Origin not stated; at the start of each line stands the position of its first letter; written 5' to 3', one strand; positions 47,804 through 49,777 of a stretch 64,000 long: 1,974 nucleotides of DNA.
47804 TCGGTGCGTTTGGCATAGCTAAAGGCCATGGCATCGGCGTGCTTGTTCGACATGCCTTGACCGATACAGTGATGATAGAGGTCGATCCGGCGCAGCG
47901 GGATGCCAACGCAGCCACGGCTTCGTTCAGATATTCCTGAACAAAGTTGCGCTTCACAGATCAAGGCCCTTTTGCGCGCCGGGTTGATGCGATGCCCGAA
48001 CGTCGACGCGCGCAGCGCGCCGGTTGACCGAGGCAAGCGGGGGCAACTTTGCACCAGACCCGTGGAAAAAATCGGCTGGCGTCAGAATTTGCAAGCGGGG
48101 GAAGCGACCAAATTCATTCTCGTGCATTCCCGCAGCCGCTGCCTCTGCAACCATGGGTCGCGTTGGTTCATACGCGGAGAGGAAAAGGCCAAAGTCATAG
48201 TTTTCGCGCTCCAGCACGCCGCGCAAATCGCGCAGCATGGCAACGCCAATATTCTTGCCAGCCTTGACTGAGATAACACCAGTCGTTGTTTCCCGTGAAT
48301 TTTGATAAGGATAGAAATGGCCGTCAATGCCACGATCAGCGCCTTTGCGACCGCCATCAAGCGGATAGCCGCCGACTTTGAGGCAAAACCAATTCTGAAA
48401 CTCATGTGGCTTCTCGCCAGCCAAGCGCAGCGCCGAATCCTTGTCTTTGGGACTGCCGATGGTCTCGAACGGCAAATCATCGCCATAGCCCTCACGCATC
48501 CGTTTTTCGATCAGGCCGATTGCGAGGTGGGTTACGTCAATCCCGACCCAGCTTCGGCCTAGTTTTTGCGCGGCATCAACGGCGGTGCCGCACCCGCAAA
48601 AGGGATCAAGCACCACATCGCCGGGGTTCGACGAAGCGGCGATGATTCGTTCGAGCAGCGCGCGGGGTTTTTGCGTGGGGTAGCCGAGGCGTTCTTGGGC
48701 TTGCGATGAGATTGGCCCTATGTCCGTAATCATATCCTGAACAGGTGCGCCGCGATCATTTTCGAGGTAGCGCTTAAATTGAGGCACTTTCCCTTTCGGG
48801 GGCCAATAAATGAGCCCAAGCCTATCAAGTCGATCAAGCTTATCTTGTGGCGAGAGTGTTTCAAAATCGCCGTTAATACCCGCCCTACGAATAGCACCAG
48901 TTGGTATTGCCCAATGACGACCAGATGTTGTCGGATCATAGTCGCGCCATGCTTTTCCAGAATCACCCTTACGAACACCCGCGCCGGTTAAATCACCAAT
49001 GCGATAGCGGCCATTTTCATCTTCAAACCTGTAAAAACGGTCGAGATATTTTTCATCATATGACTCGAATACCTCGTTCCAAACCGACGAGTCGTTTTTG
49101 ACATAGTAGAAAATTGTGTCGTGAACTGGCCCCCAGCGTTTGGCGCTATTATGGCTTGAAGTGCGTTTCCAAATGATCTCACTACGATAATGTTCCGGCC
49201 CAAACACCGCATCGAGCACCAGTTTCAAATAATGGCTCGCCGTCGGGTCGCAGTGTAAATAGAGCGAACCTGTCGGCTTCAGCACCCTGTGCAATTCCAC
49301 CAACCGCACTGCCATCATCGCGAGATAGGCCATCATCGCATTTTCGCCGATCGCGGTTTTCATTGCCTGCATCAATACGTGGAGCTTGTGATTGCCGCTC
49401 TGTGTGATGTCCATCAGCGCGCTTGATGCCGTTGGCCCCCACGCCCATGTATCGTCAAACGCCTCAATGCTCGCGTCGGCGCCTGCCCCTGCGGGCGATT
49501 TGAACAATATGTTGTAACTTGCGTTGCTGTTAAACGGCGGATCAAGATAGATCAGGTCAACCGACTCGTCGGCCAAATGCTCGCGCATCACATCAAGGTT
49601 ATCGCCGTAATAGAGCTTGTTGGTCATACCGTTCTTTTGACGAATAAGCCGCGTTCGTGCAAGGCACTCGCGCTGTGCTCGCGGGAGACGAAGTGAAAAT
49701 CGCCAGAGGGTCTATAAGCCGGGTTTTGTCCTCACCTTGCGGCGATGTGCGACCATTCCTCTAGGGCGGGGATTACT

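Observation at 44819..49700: Accessory island about 70 bp from the 3' end of rnpB: DNA MTase-nuclease fusion, coupled mini-ORF, orphan Wzy-like membrane protein and SAM methyltransferase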

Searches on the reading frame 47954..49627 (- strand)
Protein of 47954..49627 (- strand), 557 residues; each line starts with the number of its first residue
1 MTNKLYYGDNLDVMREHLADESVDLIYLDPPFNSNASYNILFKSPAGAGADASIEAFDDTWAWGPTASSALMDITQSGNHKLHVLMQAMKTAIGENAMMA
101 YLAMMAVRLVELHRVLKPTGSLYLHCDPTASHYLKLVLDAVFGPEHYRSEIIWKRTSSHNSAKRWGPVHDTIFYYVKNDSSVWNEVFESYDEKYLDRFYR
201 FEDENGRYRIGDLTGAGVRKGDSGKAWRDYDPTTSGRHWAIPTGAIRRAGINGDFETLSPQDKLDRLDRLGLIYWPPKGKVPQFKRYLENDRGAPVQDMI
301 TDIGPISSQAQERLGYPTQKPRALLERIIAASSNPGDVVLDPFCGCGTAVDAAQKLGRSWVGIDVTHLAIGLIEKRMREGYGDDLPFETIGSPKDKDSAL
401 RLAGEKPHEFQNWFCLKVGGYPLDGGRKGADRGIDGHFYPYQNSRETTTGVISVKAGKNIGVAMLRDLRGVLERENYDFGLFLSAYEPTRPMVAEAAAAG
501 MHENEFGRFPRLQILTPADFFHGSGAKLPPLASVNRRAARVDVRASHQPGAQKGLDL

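Call 5: search_protein_families(library=pfam, proteins=[window:47954-49627:-], max_evalue=0.01)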
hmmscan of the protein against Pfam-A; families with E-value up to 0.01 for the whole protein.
window:47954-49627:- (557 aa): 3 families
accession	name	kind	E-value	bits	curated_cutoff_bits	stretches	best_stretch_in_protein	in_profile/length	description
PF01555.25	N6_N4_Mtase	-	8e-40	137.6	26.7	1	23-367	1-213/221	DNA methylase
PF04471.18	Mrr_cat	-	5e-05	23.8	21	1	419-498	20-99/115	Restriction endonuclease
PF03602.21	Cons_hypoth95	-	0.0053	16.9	24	0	9-40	99-131/182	Conserved hypothetical protein 95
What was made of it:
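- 47954..49627 (-): Solitary beta-class N6/N4 DNA methyltransferase (DPPF ... FCGCGT) with a central variable region and a C-terminal restriction-endonuclease-fold (Mrr_cat-like) domain. PF01555 at 8e-40 and PF04471 at 5e-5, 23.8 bits against a cut-off of 21 (call 5).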

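Call 6: search_protein_families(library=padloc, proteins=[window:47954-49627:-], max_evalue=0.01)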
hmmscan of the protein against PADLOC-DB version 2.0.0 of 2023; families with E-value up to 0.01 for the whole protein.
window:47954-49627:- (557 aa): 72 families (the best 25 are shown)
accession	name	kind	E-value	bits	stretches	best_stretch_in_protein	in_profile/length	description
PDLC03354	MTase_II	-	1.2e-60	203.8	2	99-380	127-385/425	Type II methyltransferase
PDLC03339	MTase_II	-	1.8e-56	189.7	3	98-192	57-151/399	Type II methyltransferase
PDLC03300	MTase_II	-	1.3e-47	160.3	3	306-379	205-278/302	Type II methyltransferase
PDLC03299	MTase_II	-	6.7e-36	122.3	3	309-382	189-264/296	Type II methyltransferase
PDLC03644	MTase_III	-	1.6e-34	117.6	1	100-378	108-394/542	Type III methyltransferase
PDLC03371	MTase_II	-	1.7e-32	111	2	299-378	174-253/260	Type II methyltransferase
PDLC03636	MTase_III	-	6.3e-32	109.1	2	101-192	96-189/575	Type III methyltransferase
PDLC03633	MTase_III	-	8.4e-30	102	2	314-377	290-353/616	Type III methyltransferase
PDLC03638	MTase_III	-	1e-26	91.5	1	100-382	430-682/816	Type III methyltransferase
PDLC03738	oMTase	-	2.3e-25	87.1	2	316-376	204-264/376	orphan methyltransferase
PDLC03238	MTase_II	-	2.6e-24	84.1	3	290-395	279-381/428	Type II methyltransferase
PDLC03216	MTase_II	-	4.8e-24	83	2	316-379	194-257/364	Type II methyltransferase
PDLC03635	MTase_III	-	1.7e-23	81.2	2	100-207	267-379/708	Type III methyltransferase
PDLC03641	MTase_III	-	3.3e-23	80.1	1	3-357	105-432/657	Type III methyltransferase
PDLC03265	MTase_II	-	5.4e-23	79.9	2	314-378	265-329/333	Type II methyltransferase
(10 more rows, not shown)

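Call 7: search_protein_families(library=ncbifam, proteins=[window:47954-49627:-], max_evalue=0.01)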
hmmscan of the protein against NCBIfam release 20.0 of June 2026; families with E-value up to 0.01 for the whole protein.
window:47954-49627:- (557 aa): 5 families
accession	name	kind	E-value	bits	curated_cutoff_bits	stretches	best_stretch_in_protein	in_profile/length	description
NF008572.0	PRK11524.1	equivalog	7.6e-30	104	292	3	314-372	193-253/294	adenine-specific DNA-methyltransferase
NF050803.1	DnaMtaseCcrMCaul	equivalog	5.9e-23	81.3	830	2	313-378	183-248/350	adenine-specific DNA-methyltransferase CcrM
NF010253.0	PRK13699.1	subfamily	1.8e-10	40.9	244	1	315-365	143-193/226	DNA methyltransferase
TIGR01177.1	TIGR01177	hypoth_equivalog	0.00063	19.2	316.55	1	333-366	180-213/330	TIGR01177 family methyltransferase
NF045667.1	MTase_DVU1556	equivalog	0.0043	16.5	155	0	329-372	15-60/213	DVU_1556 family methyltransferase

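Call 16: find_encoding_contigs(protein=window:47954-49627:-, flank=10000, max_places=10)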
Protein window:47954-49627:- (557 aa): no gene with exactly this product is on record in the collection.

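Call 17: find_homologous_proteins(query=window:47954-49627:-)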
Query window:47954-49627:- (557 aa): 8000 proteins with E <= 0.001 among 8000 candidates; the best 120 are listed.
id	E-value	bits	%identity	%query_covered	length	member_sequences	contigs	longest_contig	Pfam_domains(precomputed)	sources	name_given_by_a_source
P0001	0.0e+0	1307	100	100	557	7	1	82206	PF01555.25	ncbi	-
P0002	0.0e+0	1086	83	100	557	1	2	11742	PF01555.25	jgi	jgi:site-specific DNA-methyltransferase (adenine-specific)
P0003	0.0e+0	1084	84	100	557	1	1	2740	PF01555.25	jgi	jgi:site-specific DNA-methyltransferase (adenine-specific)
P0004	0.0e+0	1082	84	100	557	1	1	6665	PF01555.25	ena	-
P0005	0.0e+0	1079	83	100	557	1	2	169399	PF01555.25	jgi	jgi:site-specific DNA-methyltransferase (adenine-specific)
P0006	0.0e+0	1075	83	100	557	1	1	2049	PF01555.25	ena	-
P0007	0.0e+0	1071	82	100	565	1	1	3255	PF01555.25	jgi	jgi:site-specific DNA-methyltransferase (adenine-specific)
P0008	0.0e+0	1061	81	100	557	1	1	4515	PF01555.25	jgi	jgi:site-specific DNA-methyltransferase (adenine-specific)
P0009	0.0e+0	1048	80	100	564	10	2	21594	PF01555.25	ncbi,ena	-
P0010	0.0e+0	1036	80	100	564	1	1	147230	PF01555.25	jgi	jgi:site-specific DNA-methyltransferase (adenine-specific)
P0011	3.9e-283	958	74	100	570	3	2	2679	PF04471.19,PF01555.25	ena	-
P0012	1.8e-280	950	72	100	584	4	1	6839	PF01555.25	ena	-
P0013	1.3e-276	937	72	100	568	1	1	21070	PF01555.25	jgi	jgi:site-specific DNA-methyltransferase (adenine-specific)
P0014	1.3e-276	937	73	100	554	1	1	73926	PF04471.19,PF01555.25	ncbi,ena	-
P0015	1.2e-272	924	72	100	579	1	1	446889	PF01555.25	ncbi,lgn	-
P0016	2.9e-269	913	72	100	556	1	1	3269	PF01555.25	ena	-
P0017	3.4e-269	912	71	100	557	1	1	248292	PF01555.25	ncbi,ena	-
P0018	6.7e-269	911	72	100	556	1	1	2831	PF01555.25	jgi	jgi:site-specific DNA-methyltransferase (adenine-specific)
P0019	2.8e-268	909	70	100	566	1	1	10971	PF01555.25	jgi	jgi:DNA modification methylase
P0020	5.9e-267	905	70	100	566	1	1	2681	PF01555.25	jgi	jgi:site-specific DNA-methyltransferase (adenine-specific)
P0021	4.4e-264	895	69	100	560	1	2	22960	PF01555.25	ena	-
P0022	2.4e-261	886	69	99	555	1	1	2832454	PF01555.25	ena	-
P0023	1.7e-260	884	66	95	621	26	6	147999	PF22722.3,PF04471.19,PF01555.25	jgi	jgi:site-specific DNA-methyltransferase (adenine-specific)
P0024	9.6e-260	881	70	99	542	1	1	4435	PF01555.25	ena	-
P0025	1.9e-259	880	68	100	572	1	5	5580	PF01555.25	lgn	-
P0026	2.3e-258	877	67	99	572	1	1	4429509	PF01555.25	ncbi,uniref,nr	ncbi:DNA methyltransferase [Sphingomonas abietis]|uniref:site-specific DNA-methyltransferase (adenin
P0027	1.1e-253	861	67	100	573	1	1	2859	PF22722.3,PF04471.19,PF01555.25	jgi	jgi:DNA modification methylase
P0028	1.2e-251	854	68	99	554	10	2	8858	PF01555.25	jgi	jgi:site-specific DNA-methyltransferase (adenine-specific)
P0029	1.5e-251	854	66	100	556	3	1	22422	PF01555.25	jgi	-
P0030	1.8e-251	854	68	100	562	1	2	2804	PF01555.25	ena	-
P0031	4.3e-251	853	69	100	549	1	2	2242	PF01555.25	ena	-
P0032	1.5e-250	851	69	100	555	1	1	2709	PF01555.25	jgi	jgi:site-specific DNA-methyltransferase (adenine-specific)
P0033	4.2e-249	846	69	100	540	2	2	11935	PF01555.25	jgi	jgi:site-specific DNA-methyltransferase (adenine-specific)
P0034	1.1e-248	845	68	100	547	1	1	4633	PF01555.25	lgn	-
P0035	1.8e-247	841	68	100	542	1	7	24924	PF01555.25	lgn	-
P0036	4.9e-247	839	67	99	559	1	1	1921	PF01555.25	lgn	-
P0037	1.5e-246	838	65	100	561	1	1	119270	PF01555.25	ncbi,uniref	ncbi:site-specific DNA-methyltransferase [Sphingobium sp.]|uniref:site-specific DNA-methyltransferas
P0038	1.6e-245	834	66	100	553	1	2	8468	PF01555.25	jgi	jgi:site-specific DNA-methyltransferase (adenine-specific)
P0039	2.1e-244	830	65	100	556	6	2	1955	PF01555.25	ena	-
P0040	5.1e-244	829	67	100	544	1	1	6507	PF01555.25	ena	-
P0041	6.8e-244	829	67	97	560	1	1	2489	PF04471.19,PF01555.25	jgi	jgi:site-specific DNA-methyltransferase (adenine-specific)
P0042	2.9e-243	827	66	99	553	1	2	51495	PF01555.25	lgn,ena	-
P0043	5.4e-243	826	67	100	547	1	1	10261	PF01555.25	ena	-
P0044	5.9e-243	826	66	100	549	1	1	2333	PF01555.25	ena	-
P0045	1.1e-242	825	67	100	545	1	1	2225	PF01555.25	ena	-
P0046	1.1e-242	825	67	100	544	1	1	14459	PF01555.25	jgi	jgi:site-specific DNA-methyltransferase (adenine-specific)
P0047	1.4e-242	824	67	100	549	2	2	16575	PF01555.25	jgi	jgi:site-specific DNA-methyltransferase (adenine-specific)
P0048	1.6e-242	824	66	100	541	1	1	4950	PF01555.25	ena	-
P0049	1.7e-242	824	64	100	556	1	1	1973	PF01555.25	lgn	-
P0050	2.3e-242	824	66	100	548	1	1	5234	PF01555.25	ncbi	-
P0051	4.7e-242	823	67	100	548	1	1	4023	PF01555.25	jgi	jgi:site-specific DNA-methyltransferase (adenine-specific)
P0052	5.6e-242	822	61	100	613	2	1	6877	PF01555.25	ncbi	-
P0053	3.1e-241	820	65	97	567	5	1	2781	PF04471.19,PF01555.25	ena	-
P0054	3.2e-241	820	67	100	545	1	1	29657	PF01555.25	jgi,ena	-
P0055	5.6e-241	819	66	98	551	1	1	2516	PF22722.3,PF04471.19,PF01555.25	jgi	-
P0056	6.5e-241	819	65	100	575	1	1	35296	PF04471.19,PF01555.25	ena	-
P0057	8.0e-241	819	62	100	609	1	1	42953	PF01555.25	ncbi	-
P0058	1.1e-240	818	65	98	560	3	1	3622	PF04471.19,PF01555.25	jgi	jgi:site-specific DNA-methyltransferase (adenine-specific)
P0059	2.0e-240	817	67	100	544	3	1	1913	PF01555.25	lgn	-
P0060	6.3e-240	816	64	98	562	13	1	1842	PF22722.3,PF04471.19,PF01555.25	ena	-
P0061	2.5e-239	814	67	100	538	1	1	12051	PF04471.19,PF01555.25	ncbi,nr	ncbi:MAG TPA: DNA methyltransferase [Sphingomonas sp.]|nr:DNA methyltransferase [Sphingomonas sp.]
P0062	4.7e-239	813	65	100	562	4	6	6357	PF01555.25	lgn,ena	-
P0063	1.3e-238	811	65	100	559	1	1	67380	PF01555.25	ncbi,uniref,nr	ncbi:MAG: site-specific DNA-methyltransferase [Sphingomonas sp.]|uniref:site-specific DNA-methyltran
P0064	1.3e-238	811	65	100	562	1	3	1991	PF01555.25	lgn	-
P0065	1.4e-238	811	65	100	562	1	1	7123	PF01555.25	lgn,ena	-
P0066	4.4e-238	810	67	99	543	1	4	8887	PF01555.25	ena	-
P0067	4.5e-238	810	66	97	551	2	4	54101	PF22722.3,PF04471.19,PF01555.25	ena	-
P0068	5.1e-238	809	66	100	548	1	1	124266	PF01555.25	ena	-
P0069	6.6e-238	809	65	100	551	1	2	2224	PF01555.25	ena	-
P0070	9.7e-238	808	66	95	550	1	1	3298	PF02086.22,PF22722.3,PF04471.19,PF01555.25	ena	-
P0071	2.6e-237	807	64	100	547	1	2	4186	PF01555.25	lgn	-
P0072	3.5e-237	807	64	97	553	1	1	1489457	PF22722.3,PF04471.19,PF01555.25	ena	-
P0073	4.2e-237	806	66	100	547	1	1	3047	PF01555.25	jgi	jgi:site-specific DNA-methyltransferase (adenine-specific)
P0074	8.4e-237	805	65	100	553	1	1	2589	PF01555.25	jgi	jgi:site-specific DNA-methyltransferase (adenine-specific)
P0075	1.3e-236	805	64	100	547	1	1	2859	PF01555.25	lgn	-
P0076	1.6e-236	804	65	100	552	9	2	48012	PF01555.25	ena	-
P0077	1.7e-236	804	64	100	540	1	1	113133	PF01555.25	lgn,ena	-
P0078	2.4e-236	804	65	95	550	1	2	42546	PF02086.22,PF22722.3,PF04471.19,PF01555.25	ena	-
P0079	1.4e-235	801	64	100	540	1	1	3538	PF01555.25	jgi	jgi:site-specific DNA-methyltransferase (adenine-specific)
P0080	2.9e-235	800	65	95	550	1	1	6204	PF22722.3,PF04471.19,PF01555.25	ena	-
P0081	3.7e-235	800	63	97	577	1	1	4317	PF22722.3,PF04471.19,PF01555.25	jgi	jgi:DNA modification methylase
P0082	4.0e-235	800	64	95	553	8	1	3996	PF22722.3,PF04471.19,PF01555.25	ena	-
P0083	6.6e-235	799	64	98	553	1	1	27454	PF22722.3,PF04471.19,PF01555.25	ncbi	-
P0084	7.4e-235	799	64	97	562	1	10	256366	PF22722.3,PF04471.19,PF01555.25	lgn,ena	-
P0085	7.6e-235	799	65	95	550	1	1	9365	PF02086.22,PF22722.3,PF04471.19,PF01555.25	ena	-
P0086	1.1e-234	798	65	100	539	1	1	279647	PF01555.25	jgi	jgi:site-specific DNA-methyltransferase (adenine-specific)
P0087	1.2e-234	798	65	97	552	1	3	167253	PF22722.3,PF04471.19,PF01555.25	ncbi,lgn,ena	-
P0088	2.3e-234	797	63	97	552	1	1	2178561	PF22722.3,PF04471.19,PF01555.25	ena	-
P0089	7.2e-234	796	64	100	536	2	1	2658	PF04471.19,PF01555.25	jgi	-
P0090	8.2e-234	796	65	99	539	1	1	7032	PF01555.25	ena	-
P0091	9.1e-234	795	64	100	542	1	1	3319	PF01555.25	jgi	jgi:site-specific DNA-methyltransferase (adenine-specific)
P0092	1.2e-232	792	67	100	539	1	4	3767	PF01555.25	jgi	jgi:site-specific DNA-methyltransferase (adenine-specific)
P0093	7.1e-232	789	62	98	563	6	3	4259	PF02086.22,PF22722.3,PF04471.19,PF01555.25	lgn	-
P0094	6.8e-231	786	62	98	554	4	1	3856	PF22722.3,PF04471.19,PF01555.25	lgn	-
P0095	1.2e-230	785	63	100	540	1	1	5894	PF01555.25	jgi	jgi:site-specific DNA-methyltransferase (adenine-specific)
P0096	3.7e-230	783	61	100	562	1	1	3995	PF01555.25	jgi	jgi:site-specific DNA-methyltransferase (adenine-specific)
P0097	4.6e-230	783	63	95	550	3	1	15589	PF22722.3,PF04471.19,PF01555.25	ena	-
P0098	4.4e-229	780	63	98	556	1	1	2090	PF04471.19,PF01555.25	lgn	-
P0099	4.9e-229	780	66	100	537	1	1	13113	PF01555.25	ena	-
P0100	8.2e-229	779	64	95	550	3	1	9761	PF22722.3,PF04471.19,PF01555.25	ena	-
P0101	1.1e-228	779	65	100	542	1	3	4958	PF01555.25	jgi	jgi:site-specific DNA-methyltransferase (adenine-specific)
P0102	1.3e-228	778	63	95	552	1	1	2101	PF22722.3,PF04471.19,PF01555.25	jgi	-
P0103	1.5e-228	778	64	100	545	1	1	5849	PF01555.25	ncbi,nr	ncbi:MAG: site-specific DNA-methyltransferase [Sphingomonas sp.]|nr:site-specific DNA-methyltransfer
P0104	1.5e-228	778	65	100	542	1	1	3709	PF01555.25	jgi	jgi:site-specific DNA-methyltransferase (adenine-specific)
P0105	4.1e-228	777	63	100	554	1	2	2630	PF01555.25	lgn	-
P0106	5.6e-228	776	62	100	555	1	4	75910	PF01555.25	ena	-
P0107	9.3e-228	776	65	100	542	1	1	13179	PF01555.25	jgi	jgi:site-specific DNA-methyltransferase (adenine-specific)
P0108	1.5e-227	775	65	93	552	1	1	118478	PF04471.19,PF01555.25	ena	-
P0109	2.3e-227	774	63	99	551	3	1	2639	PF01555.25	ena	-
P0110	2.5e-227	774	64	100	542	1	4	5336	PF01555.25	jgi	jgi:site-specific DNA-methyltransferase (adenine-specific)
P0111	2.5e-227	774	66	100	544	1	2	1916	PF04471.19,PF01555.25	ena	-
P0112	5.0e-227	773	63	99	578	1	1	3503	PF01555.25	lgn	-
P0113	6.6e-227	773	62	97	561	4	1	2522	PF22722.3,PF04471.19,PF01555.25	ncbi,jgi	jgi:DNA modification methylase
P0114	6.9e-227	773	63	94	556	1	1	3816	PF04471.19,PF01555.25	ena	-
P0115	1.0e-226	772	62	98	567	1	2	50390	PF04471.19,PF01555.25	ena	-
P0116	1.8e-226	771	60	98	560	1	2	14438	PF13847.13,PF04471.19,PF01555.25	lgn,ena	-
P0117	1.9e-226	771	69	87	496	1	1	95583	PF01555.25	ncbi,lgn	-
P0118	2.3e-226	771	65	93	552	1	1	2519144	PF04471.19,PF01555.25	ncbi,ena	-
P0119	2.4e-226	771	63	99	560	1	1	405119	PF22722.3,PF01555.25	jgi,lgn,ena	jgi:site-specific DNA-methyltransferase (adenine-specific)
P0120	3.9e-226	770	65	93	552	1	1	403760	PF04471.19,PF01555.25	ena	-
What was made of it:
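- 47954..49627 (-): At least 8000 homologues (call 17).
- Closest known: Beta-class amino-DNA methyltransferases. Same: The gene is annotated in public sources as a site-specific DNA-methyltransferase (adenine-specific) (call 17).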

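Call 18: find_encoding_contigs(protein=P0001, flank=10000, max_places=6)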
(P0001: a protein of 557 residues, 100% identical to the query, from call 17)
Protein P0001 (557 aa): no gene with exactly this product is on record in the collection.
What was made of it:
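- Tried and rejected: Neither it nor its identical cluster representative P0001 is on record (calls 16, 18).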

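Call 19: find_encoding_contigs(protein=P0005, flank=10000, max_places=4)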
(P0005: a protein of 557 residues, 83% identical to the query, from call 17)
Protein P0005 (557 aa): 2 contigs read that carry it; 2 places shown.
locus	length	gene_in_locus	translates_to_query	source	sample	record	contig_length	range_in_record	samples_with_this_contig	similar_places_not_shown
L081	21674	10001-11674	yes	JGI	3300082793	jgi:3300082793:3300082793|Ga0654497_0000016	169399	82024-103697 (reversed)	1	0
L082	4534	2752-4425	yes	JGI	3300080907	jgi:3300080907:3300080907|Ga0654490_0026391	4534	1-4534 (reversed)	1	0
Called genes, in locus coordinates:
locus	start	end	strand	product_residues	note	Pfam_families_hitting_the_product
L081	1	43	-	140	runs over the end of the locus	PF13581:HATPase_c_2, PF02518:HATPase_c (weak)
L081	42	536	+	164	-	PF04773:FecR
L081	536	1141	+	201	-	PF00691:OmpA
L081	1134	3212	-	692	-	PF05226:CHASE2, PF07228:SpoIIE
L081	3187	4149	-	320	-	PF00753:Lactamase_B (faint), PF23023:Anti-Pycsar_Apyc1 (weak), PF12706:Lactamase_B_2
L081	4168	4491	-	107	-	PF01740:STAS, PF13466:STAS_2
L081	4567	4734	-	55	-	-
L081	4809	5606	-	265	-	PF00106:adh_short, PF13561:adh_short_C2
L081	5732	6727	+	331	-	PF01073:3Beta_HSD, PF01370:Epimerase, PF04321:RmlD_sub_bind, PF05368:NmrA (weak), PF07993:NAD_binding_4 (faint), PF16363:GDP_Man_Dehyd, PF02719:Polysacc_synt_2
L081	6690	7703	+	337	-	PF00586:AIRS, PF02769:AIRS_C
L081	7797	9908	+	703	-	PF03030:H_PPase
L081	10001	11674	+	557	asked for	PF01555:N6_N4_Mtase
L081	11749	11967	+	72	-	PF01176:eIF-1a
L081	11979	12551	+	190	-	PF02545:Maf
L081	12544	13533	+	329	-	PF10150:RNase_E_G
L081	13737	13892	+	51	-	-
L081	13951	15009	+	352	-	-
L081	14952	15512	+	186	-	-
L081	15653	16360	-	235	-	-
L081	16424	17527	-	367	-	PF02276:CytoC_RC, PF22113:Mtrc-MtrF_II-IV_dom (faint), PF14522:Cytochrome_C7 (faint)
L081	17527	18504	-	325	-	PF00124:Photo_RC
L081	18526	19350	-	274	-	PF00124:Photo_RC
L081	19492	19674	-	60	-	PF00556:LHC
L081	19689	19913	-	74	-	PF00556:LHC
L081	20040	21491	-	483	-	PF00148:Oxidored_nitro, PF08369:PCP_red (weak)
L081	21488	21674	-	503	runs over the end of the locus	PF00148:Oxidored_nitro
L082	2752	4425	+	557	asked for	PF01555:N6_N4_Mtase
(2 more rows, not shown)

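Call 20: find_encoding_contigs(protein=P0026, flank=10000, max_places=4)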
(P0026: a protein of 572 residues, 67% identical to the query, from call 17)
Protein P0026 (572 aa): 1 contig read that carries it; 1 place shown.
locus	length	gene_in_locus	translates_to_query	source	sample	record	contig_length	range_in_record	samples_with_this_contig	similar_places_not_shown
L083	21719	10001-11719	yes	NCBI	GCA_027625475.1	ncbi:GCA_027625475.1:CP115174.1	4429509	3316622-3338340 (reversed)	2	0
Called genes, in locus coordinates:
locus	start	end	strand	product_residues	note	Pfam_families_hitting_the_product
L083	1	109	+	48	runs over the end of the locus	-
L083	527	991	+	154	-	PF08447:PAS_3 (weak)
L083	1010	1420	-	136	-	PF14248:DUF4345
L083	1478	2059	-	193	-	-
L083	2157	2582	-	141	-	PF02566:OsmC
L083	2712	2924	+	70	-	-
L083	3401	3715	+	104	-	-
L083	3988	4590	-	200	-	-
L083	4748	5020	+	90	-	PF04365:BrnT_toxin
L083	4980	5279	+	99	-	PF14384:BrnA_antitoxin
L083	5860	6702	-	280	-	PF15931:DUF4747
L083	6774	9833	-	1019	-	PF00005:ABC_tran (faint), PF02463:SMC_N (faint), PF13191:AAA_16 (faint), PF13304:AAA_21 (faint), PF13555:AAA_29 (faint), PF20703:nSTAND1 (faint), PF17760:UvrA_inter, PF17755:UvrA_DNA-bind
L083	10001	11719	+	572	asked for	PF01555:N6_N4_Mtase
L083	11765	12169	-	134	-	-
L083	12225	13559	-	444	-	PF01943:Polysacc_synt (weak)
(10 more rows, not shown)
